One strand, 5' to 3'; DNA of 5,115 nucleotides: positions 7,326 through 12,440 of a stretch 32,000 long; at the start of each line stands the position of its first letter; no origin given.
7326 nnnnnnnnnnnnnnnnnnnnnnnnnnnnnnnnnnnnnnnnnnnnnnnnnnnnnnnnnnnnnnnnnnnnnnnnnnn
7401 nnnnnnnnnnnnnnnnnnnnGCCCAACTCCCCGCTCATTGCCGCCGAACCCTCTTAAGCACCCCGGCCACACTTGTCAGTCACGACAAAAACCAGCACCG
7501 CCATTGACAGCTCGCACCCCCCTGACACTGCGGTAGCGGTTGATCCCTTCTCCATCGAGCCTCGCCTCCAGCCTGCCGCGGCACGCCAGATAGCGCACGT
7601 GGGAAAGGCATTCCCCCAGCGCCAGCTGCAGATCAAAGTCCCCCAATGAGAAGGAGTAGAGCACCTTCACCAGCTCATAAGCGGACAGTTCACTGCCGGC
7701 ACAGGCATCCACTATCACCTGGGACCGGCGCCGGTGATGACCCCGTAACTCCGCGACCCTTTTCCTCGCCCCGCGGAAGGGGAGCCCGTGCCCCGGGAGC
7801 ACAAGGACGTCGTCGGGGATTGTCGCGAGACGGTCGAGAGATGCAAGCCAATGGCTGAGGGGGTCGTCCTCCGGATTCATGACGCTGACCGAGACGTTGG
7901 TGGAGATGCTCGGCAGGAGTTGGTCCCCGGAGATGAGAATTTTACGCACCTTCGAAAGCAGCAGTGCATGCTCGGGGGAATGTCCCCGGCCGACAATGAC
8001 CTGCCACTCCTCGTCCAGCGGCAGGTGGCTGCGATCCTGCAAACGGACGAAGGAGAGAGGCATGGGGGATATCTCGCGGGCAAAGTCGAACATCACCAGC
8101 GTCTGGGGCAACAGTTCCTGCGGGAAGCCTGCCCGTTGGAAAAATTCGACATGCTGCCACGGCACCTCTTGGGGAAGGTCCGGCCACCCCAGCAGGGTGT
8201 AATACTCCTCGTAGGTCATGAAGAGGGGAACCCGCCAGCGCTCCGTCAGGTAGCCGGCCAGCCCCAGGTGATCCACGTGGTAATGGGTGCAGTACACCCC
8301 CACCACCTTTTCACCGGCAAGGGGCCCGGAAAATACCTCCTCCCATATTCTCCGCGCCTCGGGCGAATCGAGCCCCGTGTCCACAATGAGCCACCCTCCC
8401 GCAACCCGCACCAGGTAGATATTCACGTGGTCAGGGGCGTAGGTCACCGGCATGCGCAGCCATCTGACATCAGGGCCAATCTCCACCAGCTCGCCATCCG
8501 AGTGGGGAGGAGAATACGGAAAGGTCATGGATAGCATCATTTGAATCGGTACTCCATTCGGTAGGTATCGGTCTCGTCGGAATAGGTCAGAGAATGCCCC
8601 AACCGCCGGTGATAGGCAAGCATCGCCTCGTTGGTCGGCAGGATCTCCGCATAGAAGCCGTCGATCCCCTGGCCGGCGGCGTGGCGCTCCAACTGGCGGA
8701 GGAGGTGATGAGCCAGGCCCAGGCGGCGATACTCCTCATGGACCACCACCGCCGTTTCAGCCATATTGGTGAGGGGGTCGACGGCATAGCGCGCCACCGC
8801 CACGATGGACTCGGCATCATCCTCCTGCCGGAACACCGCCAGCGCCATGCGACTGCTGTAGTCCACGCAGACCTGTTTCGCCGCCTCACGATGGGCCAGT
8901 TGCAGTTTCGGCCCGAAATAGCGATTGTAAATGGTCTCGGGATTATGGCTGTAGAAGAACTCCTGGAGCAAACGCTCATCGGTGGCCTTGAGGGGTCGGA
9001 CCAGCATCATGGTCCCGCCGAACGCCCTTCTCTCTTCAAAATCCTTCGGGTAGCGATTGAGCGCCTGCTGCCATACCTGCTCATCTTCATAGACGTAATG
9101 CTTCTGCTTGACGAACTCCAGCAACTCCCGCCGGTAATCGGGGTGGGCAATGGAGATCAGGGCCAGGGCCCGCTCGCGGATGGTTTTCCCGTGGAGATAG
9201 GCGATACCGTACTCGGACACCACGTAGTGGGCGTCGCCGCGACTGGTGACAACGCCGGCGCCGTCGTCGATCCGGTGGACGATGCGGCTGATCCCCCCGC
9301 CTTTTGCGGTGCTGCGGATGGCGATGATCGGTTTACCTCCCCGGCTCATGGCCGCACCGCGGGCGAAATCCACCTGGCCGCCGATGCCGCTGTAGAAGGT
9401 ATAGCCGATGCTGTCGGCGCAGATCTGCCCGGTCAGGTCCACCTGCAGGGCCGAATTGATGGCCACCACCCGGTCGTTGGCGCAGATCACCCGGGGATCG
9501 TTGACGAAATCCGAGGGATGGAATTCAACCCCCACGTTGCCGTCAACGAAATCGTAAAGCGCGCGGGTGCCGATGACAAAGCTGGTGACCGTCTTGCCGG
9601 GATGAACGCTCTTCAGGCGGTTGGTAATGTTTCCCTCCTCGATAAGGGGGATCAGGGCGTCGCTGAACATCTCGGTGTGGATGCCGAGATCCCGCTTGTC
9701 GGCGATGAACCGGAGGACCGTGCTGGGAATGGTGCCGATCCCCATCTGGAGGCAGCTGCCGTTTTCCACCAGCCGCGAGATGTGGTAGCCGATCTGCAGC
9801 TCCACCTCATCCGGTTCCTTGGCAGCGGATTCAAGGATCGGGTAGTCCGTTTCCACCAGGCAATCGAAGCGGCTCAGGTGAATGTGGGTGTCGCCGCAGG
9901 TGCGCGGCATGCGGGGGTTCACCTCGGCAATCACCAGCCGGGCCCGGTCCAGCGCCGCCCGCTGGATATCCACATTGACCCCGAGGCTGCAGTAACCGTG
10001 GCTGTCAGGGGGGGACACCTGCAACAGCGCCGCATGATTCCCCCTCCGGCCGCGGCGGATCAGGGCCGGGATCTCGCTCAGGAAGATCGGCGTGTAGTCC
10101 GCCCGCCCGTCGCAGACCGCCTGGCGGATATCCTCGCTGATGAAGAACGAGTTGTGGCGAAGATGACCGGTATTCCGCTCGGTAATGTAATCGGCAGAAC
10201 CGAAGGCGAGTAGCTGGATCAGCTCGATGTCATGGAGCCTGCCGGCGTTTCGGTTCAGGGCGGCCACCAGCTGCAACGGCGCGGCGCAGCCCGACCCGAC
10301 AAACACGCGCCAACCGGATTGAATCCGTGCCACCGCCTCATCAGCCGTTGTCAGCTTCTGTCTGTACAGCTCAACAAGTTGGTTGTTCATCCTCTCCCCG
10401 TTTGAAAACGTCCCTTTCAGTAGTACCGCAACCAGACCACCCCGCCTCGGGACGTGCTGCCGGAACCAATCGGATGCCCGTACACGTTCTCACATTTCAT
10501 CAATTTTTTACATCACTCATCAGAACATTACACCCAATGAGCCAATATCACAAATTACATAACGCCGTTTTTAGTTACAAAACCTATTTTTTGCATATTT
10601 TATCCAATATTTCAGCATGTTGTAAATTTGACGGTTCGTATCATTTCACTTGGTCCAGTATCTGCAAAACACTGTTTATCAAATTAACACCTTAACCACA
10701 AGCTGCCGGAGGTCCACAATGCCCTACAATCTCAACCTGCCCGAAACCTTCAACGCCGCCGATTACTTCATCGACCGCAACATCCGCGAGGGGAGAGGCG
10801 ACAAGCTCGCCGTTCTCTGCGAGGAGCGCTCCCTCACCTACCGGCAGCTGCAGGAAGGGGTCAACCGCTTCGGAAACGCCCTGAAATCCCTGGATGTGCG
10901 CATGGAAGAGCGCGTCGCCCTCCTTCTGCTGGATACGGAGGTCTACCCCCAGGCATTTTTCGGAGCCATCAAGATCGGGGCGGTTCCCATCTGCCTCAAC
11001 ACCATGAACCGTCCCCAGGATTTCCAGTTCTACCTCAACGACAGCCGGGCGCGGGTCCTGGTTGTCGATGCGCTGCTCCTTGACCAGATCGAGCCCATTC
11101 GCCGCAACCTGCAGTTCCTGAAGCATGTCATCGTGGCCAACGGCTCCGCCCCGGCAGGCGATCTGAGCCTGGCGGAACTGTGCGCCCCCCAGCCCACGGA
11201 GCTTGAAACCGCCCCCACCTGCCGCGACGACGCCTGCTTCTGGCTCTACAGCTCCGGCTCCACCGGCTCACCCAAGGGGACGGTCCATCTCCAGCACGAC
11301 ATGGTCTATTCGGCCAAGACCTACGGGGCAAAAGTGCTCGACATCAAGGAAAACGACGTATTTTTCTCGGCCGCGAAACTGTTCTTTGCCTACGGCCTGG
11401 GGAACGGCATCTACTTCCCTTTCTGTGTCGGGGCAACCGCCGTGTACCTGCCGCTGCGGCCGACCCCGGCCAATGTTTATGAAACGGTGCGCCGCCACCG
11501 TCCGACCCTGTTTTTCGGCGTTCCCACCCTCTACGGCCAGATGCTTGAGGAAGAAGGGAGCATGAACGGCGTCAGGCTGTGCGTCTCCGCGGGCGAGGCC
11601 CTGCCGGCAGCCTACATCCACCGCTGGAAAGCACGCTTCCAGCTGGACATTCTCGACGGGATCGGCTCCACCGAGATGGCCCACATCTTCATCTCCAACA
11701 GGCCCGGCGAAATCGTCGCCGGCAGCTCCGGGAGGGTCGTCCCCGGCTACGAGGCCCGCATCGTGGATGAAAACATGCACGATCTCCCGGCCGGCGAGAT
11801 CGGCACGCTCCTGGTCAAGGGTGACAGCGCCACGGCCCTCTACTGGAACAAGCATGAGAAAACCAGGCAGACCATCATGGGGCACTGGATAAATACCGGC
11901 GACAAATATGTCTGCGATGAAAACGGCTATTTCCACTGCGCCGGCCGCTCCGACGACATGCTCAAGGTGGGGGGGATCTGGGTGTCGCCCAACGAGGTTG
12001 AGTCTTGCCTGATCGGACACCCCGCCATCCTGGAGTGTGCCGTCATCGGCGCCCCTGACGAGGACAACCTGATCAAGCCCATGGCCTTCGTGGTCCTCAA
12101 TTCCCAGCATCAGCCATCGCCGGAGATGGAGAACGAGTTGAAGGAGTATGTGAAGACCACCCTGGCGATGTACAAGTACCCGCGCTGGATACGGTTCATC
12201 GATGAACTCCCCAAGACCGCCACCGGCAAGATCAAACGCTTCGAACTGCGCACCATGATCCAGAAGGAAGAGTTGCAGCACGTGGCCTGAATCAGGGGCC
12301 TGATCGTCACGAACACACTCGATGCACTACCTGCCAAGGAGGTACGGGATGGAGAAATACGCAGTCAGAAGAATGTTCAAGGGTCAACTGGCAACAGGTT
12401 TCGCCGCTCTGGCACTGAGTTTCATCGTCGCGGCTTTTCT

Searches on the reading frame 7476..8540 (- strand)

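Call 83: search_protein_families(library=pfam, proteins=[window:7476-8540:-], max_evalue=1e-10)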
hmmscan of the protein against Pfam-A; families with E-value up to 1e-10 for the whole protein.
window:7476-8540:- (354 aa): 1 family
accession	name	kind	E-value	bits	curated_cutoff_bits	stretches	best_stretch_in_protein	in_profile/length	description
PF00753.33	Lactamase_B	-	7.1e-29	101.6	22.7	1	36-251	3-196/196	Metallo-beta-lactamase superfamily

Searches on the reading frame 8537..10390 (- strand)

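Call 83: search_protein_families(library=pfam, proteins=[window:8537-10390:-], max_evalue=1e-10)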
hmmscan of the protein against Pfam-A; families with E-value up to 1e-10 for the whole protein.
window:8537-10390:- (617 aa): 3 families
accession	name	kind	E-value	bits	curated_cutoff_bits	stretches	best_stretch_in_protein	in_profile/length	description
PF13336.12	AcetylCoA_hyd_C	-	5.6e-63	211.9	23.7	1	274-425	1-152/154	Acetyl-CoA hydrolase/transferase C-terminal domain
PF02550.21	AcetylCoA_hydro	-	1.9e-23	84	24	1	18-182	14-190/198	Acetyl-CoA hydrolase/transferase N-terminal domain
PF00583.31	Acetyltransf_1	-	1.1e-11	45.5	20.7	1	521-598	38-115/116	Acetyltransferase (GNAT) family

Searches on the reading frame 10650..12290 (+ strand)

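Call 83: search_protein_families(library=pfam, proteins=[window:10650-12290:+], max_evalue=1e-10)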
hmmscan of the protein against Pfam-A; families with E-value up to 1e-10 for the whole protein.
window:10650-12290:+ (546 aa): 2 families
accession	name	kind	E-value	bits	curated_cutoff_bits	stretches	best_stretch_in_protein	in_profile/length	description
PF00501.34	AMP-binding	-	5.4e-75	253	29.9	1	47-399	6-384/384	AMP-binding enzyme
PF13193.12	AMP-binding_C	-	1.2e-21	77.9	24.5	1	449-527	1-76/76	AMP-binding enzyme C-terminal domain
